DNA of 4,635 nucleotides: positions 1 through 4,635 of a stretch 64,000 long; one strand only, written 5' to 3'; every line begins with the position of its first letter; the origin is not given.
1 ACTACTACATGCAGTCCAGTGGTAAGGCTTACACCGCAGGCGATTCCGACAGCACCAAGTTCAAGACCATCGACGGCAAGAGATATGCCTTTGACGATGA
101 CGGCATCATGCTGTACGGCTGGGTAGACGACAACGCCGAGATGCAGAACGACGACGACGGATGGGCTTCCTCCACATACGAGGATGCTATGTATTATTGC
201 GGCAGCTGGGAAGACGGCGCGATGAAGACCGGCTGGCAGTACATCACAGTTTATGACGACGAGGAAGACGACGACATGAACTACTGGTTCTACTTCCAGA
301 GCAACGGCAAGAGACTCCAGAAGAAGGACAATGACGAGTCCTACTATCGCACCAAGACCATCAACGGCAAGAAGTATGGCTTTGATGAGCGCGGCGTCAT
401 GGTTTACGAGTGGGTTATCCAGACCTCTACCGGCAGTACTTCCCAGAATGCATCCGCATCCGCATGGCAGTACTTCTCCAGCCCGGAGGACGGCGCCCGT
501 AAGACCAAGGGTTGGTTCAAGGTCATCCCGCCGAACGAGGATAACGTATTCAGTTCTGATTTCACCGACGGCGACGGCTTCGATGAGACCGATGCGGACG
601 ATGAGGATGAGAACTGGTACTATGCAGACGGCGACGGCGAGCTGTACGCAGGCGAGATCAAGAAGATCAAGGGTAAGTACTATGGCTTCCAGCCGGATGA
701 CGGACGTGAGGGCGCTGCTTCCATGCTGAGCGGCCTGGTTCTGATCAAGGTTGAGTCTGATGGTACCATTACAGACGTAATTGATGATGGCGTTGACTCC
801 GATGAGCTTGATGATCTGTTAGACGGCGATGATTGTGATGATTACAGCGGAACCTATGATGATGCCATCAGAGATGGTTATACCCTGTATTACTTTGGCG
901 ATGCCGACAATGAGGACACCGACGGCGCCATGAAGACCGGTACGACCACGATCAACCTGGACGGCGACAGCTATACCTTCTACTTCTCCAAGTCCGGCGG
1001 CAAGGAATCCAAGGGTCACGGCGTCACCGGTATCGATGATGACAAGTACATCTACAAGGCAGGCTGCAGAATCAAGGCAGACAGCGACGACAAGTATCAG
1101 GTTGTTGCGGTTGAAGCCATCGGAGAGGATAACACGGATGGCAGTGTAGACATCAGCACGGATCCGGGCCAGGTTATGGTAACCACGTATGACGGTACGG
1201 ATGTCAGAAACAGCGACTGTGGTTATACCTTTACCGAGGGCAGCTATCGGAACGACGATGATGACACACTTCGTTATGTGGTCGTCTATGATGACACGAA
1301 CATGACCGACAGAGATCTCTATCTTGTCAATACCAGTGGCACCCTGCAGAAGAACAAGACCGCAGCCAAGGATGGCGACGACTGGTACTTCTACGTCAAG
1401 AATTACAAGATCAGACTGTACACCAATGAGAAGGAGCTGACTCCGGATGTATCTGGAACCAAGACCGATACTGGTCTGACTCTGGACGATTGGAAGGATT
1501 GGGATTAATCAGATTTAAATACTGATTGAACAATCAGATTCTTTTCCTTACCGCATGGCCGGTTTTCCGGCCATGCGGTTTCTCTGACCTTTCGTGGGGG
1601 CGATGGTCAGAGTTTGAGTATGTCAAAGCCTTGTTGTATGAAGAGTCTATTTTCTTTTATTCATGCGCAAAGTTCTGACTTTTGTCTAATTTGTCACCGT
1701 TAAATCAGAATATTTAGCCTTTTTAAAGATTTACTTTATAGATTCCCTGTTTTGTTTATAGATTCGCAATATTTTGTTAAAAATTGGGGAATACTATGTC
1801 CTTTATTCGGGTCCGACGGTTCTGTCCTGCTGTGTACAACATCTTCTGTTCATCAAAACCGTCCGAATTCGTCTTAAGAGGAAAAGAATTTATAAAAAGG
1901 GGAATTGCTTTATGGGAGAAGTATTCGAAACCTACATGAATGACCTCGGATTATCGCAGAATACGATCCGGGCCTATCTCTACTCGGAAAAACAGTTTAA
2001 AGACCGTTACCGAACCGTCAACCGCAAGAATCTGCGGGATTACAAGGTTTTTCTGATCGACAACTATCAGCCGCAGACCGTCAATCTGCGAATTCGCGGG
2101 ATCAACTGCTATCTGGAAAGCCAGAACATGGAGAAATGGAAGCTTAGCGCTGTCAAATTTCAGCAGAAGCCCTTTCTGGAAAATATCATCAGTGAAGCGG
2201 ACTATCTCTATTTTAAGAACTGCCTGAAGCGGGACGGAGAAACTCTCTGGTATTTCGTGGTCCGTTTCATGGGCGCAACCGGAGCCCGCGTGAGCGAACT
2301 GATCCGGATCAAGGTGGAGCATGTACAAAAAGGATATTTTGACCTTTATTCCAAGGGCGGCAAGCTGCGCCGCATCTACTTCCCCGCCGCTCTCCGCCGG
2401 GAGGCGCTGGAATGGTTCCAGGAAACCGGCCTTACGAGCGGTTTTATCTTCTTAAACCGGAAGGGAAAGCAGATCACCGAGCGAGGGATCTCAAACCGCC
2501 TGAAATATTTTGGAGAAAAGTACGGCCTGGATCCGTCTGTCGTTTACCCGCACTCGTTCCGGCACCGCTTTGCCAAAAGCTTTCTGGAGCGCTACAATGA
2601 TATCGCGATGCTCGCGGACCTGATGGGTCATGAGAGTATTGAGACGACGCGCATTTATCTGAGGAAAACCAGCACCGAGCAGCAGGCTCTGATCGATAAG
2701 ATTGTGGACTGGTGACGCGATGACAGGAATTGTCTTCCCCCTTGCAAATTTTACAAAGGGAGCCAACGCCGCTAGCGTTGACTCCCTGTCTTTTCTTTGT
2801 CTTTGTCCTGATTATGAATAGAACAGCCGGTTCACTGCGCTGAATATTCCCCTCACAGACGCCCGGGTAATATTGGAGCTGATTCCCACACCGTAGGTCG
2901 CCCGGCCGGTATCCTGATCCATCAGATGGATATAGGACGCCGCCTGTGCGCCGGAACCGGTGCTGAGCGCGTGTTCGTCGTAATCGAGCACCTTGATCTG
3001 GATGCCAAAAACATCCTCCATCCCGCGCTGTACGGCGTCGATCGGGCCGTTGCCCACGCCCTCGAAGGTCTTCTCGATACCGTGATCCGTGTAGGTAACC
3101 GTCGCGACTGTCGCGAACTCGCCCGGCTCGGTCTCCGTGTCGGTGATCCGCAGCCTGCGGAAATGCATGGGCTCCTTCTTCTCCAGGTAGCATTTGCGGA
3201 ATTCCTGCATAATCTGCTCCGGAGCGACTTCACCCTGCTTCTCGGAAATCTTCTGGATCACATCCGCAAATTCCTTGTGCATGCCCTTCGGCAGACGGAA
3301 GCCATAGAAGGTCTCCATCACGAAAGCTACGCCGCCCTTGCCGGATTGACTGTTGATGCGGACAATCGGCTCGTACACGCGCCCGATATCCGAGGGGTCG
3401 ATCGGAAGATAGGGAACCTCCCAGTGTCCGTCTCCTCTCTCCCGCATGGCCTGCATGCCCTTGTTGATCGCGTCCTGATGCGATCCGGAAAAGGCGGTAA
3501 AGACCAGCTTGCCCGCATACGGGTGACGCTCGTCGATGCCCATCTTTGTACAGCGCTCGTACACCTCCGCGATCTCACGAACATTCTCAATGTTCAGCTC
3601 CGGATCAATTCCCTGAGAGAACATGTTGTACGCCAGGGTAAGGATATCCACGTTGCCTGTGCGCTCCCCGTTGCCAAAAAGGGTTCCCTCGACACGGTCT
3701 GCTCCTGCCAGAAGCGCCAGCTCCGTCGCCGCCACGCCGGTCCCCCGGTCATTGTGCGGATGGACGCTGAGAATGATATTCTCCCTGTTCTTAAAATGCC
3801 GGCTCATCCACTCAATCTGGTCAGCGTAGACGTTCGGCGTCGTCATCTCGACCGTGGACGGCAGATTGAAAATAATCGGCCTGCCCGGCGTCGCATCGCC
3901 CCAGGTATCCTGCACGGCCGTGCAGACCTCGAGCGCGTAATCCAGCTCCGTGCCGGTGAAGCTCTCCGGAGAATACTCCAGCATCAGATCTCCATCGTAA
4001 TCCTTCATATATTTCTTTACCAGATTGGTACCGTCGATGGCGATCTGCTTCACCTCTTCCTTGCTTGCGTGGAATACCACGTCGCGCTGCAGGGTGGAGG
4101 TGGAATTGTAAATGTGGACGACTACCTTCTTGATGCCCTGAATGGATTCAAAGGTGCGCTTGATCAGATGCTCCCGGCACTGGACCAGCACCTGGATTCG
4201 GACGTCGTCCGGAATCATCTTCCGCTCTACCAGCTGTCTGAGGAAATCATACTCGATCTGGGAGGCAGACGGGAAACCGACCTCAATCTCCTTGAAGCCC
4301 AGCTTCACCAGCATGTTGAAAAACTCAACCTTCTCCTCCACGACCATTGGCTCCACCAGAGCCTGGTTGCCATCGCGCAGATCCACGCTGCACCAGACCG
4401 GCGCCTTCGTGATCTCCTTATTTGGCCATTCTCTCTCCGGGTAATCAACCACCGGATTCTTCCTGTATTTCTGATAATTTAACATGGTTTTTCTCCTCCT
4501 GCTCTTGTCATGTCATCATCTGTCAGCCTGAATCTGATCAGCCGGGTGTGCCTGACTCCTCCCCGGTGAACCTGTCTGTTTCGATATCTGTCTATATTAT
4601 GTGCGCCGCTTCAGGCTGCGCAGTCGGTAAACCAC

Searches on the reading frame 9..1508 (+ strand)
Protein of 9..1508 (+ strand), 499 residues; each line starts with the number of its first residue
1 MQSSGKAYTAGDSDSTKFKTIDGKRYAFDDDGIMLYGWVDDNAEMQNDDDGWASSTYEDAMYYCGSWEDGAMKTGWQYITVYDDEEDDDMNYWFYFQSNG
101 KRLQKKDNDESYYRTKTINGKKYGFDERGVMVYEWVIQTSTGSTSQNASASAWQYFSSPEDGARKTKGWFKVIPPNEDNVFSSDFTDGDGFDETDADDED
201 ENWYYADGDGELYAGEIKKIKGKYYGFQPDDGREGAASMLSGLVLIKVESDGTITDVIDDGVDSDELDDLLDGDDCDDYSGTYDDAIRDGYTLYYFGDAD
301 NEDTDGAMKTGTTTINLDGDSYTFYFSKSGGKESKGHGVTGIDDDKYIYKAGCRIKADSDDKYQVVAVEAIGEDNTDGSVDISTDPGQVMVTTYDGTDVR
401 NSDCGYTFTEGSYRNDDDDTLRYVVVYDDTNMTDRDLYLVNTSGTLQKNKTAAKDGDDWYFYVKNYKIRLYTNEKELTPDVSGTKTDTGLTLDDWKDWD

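Call 60: search_protein_families(library=pfam, proteins=[window:9-1508:+], max_evalue=0.01)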
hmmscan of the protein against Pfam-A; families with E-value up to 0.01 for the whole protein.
window:9-1508:+ (499 aa): 1 family
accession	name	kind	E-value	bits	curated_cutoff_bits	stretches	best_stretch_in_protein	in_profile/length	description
PF19127.6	Choline_bind_3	-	8.8e-08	32.4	27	2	16-39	2-25/47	Choline-binding repeat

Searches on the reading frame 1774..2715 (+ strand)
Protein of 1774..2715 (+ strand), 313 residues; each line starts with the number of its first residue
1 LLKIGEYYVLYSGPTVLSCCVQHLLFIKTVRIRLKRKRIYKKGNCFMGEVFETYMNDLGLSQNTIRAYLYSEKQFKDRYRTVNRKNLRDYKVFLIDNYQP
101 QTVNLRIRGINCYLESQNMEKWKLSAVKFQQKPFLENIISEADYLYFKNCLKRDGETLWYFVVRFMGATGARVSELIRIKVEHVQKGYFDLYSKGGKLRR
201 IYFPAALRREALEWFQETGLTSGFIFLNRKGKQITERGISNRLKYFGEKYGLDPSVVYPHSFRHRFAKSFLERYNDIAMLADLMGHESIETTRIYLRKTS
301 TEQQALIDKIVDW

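Call 60: search_protein_families(library=pfam, proteins=[window:1774-2715:+], max_evalue=0.01)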
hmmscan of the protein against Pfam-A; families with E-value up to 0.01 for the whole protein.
window:1774-2715:+ (313 aa): 1 family
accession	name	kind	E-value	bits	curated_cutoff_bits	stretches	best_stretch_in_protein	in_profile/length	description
PF00589.27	Phage_integrase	-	7.2e-26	91.4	27.1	1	160-299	25-169/172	Phage integrase family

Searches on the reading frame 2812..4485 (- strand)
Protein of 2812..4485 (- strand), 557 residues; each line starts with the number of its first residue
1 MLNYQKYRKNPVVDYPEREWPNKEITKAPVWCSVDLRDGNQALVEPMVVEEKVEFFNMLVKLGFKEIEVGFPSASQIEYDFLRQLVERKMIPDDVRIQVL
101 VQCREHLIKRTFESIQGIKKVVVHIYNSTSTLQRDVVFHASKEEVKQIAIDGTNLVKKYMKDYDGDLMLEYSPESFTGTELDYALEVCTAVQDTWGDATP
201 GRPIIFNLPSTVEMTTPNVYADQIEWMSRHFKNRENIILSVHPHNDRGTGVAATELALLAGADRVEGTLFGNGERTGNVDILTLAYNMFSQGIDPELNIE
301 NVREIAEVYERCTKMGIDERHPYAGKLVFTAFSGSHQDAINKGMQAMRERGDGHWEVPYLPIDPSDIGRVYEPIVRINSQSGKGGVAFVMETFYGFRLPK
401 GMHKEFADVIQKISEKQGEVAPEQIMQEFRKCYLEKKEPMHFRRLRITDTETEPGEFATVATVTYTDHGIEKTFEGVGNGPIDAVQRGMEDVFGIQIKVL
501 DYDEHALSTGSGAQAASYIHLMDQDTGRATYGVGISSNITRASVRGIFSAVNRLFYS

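Call 14: search_protein_families(library=pfam, proteins=[window:2812-4485:-], max_evalue=0.001)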
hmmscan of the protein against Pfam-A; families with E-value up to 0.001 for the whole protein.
window:2812-4485:- (557 aa): 3 families
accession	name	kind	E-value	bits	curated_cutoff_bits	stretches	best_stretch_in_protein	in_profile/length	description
PF00682.25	HMGL-like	-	7.3e-76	255.4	29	1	30-307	3-258/260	HMGL-like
PF22615.1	IPMS_D2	-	3e-35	120.8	27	1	327-391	2-66/66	Alpha-isopropylmalate synthase, post-catalytic domain-like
PF08502.15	LeuA_dimer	-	1.3e-25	90.3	24.9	1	419-554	1-130/131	LeuA allosteric (dimerisation) domain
